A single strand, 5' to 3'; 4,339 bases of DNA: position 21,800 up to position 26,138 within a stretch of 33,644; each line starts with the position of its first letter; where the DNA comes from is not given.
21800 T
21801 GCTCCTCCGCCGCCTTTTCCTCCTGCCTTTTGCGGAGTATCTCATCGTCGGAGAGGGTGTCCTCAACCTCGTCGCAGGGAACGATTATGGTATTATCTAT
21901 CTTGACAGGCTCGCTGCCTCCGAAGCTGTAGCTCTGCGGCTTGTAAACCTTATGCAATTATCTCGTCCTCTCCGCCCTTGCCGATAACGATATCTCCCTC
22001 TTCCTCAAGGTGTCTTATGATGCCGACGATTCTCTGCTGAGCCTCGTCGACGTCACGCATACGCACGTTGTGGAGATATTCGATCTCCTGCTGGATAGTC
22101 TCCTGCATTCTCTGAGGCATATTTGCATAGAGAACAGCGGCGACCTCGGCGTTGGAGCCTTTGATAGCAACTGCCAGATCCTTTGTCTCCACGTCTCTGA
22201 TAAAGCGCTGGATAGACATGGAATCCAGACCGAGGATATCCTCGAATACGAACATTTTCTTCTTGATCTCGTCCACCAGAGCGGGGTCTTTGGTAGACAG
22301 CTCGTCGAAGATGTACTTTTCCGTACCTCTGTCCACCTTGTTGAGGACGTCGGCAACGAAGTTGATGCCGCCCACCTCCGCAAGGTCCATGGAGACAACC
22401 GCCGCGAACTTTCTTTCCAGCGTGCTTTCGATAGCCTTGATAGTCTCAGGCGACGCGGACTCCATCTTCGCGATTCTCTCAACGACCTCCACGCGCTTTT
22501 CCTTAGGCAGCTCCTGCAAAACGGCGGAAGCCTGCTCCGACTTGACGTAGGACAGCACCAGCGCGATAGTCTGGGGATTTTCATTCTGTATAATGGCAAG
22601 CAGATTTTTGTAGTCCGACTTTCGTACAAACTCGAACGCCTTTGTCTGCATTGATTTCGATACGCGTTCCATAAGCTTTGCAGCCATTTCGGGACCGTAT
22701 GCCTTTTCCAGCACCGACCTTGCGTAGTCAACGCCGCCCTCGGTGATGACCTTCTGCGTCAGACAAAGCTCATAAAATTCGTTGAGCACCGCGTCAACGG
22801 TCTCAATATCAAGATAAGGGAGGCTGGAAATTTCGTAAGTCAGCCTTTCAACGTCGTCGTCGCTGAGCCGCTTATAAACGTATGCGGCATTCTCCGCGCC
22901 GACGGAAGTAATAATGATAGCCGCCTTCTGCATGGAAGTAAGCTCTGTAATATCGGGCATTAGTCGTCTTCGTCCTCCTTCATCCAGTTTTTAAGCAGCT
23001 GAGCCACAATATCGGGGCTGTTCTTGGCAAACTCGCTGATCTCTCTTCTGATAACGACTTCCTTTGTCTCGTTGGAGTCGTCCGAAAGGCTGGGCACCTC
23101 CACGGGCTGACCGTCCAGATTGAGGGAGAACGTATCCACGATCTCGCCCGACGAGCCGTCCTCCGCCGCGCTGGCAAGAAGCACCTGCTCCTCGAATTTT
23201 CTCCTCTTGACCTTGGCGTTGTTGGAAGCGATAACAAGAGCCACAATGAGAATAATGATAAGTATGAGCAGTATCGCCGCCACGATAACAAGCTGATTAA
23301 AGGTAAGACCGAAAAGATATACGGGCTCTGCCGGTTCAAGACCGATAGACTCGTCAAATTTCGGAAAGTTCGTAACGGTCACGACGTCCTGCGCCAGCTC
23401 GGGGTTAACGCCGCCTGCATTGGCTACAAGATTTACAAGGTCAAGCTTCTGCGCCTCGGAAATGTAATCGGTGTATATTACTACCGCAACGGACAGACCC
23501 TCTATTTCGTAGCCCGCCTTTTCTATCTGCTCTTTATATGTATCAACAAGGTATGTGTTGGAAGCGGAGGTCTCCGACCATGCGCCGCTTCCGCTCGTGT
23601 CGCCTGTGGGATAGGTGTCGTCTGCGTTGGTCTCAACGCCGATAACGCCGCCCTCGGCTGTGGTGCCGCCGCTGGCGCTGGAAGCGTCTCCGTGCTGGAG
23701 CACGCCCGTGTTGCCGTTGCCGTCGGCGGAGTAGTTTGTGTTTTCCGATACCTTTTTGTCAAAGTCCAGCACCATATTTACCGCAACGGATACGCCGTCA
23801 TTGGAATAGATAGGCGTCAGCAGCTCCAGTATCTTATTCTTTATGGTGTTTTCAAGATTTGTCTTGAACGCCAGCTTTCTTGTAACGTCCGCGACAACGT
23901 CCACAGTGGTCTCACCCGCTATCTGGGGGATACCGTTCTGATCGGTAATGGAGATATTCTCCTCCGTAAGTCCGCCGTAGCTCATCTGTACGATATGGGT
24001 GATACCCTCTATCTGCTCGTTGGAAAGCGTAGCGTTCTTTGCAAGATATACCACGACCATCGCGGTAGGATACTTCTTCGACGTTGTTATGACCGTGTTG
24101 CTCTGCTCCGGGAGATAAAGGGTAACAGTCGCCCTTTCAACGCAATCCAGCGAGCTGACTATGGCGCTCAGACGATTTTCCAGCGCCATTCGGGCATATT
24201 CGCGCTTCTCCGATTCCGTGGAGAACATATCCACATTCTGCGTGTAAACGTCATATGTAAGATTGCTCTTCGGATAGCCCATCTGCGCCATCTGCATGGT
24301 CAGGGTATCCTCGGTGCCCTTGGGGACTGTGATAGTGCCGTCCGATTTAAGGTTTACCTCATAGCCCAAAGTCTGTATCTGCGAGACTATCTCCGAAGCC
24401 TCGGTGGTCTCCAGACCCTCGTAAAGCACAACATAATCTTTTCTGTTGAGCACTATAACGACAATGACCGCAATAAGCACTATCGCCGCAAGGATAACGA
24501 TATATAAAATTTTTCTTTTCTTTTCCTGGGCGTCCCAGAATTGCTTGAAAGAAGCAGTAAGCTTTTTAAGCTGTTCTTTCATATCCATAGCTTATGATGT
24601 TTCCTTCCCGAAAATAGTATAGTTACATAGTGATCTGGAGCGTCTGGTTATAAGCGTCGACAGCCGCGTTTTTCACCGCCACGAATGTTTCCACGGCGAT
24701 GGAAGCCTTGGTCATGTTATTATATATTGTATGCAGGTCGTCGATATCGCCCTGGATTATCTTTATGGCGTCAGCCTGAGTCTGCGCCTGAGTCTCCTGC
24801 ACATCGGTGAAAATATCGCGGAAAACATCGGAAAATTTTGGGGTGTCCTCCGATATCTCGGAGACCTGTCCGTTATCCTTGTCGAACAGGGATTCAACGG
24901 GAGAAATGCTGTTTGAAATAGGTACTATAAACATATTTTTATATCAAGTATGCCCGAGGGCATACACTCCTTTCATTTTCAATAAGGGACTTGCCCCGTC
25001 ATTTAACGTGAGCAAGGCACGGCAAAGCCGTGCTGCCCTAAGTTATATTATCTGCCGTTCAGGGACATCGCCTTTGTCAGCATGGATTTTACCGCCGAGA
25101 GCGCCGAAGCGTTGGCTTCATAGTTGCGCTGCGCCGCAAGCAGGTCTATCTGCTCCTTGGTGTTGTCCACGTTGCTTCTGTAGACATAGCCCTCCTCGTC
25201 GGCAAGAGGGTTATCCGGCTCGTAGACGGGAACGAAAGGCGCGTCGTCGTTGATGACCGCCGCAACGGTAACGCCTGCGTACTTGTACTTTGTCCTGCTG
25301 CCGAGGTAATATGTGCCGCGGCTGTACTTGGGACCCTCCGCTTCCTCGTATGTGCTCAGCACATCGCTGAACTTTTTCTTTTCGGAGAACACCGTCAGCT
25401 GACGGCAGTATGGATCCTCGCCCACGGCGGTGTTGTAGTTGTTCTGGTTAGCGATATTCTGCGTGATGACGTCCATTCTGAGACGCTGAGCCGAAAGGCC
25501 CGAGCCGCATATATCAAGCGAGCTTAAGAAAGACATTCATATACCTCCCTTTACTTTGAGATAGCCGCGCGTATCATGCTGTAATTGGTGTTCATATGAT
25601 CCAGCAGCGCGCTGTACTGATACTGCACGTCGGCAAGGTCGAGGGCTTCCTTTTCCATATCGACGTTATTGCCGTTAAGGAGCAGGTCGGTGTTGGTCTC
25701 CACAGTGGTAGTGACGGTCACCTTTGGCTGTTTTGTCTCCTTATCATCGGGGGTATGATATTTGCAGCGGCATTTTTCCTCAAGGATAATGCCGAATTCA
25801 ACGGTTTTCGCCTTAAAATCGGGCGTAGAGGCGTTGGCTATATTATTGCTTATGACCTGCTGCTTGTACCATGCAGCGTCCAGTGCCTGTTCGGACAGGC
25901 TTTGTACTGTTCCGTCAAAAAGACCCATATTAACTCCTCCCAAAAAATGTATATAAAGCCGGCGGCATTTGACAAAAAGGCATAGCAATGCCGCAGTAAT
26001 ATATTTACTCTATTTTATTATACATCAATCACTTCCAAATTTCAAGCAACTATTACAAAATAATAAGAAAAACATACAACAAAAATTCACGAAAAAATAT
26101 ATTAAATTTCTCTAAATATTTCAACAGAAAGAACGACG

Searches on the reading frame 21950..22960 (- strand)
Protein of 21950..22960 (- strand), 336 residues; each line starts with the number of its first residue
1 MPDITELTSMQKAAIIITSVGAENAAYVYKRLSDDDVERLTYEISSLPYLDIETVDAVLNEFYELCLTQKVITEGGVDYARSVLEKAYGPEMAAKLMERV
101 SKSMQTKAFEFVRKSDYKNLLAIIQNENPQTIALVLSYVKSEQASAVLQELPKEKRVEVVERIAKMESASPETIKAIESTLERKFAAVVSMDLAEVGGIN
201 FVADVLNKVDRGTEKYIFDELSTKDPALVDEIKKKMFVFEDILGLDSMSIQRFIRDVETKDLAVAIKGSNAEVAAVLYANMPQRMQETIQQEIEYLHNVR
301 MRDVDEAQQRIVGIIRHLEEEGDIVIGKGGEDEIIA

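Call 8: search_protein_families(library=pfam, proteins=[window:21950-22960:-], max_evalue=0.001)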
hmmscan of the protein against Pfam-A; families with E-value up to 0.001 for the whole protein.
window:21950-22960:- (336 aa): 4 families
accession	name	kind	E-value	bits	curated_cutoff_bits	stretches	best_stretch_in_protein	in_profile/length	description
PF01706.21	FliG_C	-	1.3e-41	141.6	23.3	1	220-326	2-108/108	FliG C-terminal domain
PF14842.11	FliG_N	-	1e-40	139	25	2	6-109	1-104/104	FliG N-terminal domain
PF14841.11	FliG_M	-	1.2e-29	102.8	25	1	118-190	2-74/76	FliG middle domain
PF03448.22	MgtE_N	-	9.7e-08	32.9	25.9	1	90-168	15-90/102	MgtE intracellular N domain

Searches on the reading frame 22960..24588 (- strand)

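Call 8: search_protein_families(library=pfam, proteins=[window:22960-24588:-], max_evalue=0.001)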
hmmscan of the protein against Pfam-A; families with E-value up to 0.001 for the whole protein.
window:22960-24588:- (542 aa): 2 families
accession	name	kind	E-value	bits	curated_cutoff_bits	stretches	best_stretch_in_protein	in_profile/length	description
PF01514.23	YscJ_FliF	-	2.7e-39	135.3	24.4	1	48-219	2-174/179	Secretory protein of YscJ/FliF family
PF08345.17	YscJ_FliF_C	-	5.3e-19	69.6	23.8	1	257-409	1-146/147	Flagellar M-ring protein C-terminal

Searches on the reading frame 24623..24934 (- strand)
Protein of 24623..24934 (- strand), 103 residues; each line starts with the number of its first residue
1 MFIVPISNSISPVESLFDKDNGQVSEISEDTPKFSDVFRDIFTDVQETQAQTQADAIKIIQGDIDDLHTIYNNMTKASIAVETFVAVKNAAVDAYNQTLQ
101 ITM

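Call 8: search_protein_families(library=pfam, proteins=[window:24623-24934:-], max_evalue=0.001)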
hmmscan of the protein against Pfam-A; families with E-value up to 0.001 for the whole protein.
window:24623-24934:- (103 aa): 1 family
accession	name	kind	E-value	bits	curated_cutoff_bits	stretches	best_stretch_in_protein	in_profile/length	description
PF02049.23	FliE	-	2.8e-16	59.9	22.4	1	25-101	11-87/89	Flagellar hook-basal body complex protein FliE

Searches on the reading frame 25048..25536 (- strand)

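Call 8: search_protein_families(library=pfam, proteins=[window:25048-25536:-], max_evalue=0.001)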
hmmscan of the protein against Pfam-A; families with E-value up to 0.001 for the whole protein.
window:25048-25536:- (162 aa): 2 families
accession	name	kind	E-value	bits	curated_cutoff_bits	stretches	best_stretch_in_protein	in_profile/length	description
PF06429.18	Flg_bbr_C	-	4.6e-11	42.5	23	1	115-159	2-46/46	Flagellar basal body rod FlgEFG protein C-terminal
PF00460.25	Flg_bb_rod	-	8.8e-05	22.8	20.7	1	9-32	3-26/31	Flagella basal body rod protein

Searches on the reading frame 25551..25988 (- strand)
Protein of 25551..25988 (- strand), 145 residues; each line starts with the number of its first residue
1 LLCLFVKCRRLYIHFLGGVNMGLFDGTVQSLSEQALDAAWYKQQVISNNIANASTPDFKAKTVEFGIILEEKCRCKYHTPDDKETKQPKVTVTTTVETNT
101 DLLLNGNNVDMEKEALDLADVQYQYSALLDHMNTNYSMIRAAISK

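Call 8: search_protein_families(library=pfam, proteins=[window:25551-25988:-], max_evalue=0.001)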
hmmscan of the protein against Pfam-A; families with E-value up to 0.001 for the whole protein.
window:25551-25988:- (145 aa): 1 family
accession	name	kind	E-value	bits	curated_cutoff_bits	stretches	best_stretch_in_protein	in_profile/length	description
PF00460.25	Flg_bb_rod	-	2.8e-06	27.6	20.7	1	34-59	6-31/31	Flagella basal body rod protein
